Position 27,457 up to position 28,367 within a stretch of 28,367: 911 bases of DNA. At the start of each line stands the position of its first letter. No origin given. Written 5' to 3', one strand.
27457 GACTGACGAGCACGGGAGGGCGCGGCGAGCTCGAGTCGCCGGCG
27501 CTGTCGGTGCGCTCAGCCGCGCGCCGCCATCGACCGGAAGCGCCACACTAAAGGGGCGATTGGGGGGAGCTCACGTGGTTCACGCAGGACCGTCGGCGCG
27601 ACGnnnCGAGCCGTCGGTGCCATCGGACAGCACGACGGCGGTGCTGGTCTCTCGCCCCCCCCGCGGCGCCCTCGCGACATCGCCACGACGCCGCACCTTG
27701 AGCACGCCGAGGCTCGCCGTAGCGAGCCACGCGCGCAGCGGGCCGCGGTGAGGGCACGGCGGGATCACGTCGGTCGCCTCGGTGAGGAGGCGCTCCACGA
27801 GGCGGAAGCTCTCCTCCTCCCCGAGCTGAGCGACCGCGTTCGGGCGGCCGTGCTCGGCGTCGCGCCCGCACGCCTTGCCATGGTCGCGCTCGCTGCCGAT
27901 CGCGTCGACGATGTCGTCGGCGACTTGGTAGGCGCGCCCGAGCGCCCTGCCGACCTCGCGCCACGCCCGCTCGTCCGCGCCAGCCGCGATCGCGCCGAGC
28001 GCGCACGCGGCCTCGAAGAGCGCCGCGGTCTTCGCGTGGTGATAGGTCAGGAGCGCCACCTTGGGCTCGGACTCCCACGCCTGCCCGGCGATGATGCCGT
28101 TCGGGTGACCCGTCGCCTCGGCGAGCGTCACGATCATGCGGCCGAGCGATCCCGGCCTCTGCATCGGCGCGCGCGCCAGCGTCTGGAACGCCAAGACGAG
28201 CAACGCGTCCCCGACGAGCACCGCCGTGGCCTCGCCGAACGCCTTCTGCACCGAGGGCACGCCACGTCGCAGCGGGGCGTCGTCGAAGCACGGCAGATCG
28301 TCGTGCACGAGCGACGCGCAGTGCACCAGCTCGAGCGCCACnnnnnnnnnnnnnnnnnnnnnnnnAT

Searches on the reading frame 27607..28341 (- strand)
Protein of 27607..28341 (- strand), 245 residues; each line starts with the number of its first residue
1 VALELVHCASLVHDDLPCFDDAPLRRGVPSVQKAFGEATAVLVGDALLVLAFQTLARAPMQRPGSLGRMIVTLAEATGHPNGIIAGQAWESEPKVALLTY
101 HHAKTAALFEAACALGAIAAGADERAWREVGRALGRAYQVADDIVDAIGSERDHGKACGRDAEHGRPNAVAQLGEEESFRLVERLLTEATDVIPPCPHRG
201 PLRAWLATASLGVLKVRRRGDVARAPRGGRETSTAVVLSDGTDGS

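Call 39: search_protein_families(library=pfam, proteins=[window:27607-28341:-], max_evalue=0.01)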
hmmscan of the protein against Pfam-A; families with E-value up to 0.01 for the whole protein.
window:27607-28341:- (245 aa): 1 family
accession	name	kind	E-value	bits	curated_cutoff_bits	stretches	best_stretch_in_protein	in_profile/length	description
PF00348.22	polyprenyl_synt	-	2.7e-38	132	27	1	2-171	47-215/251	Polyprenyl synthetase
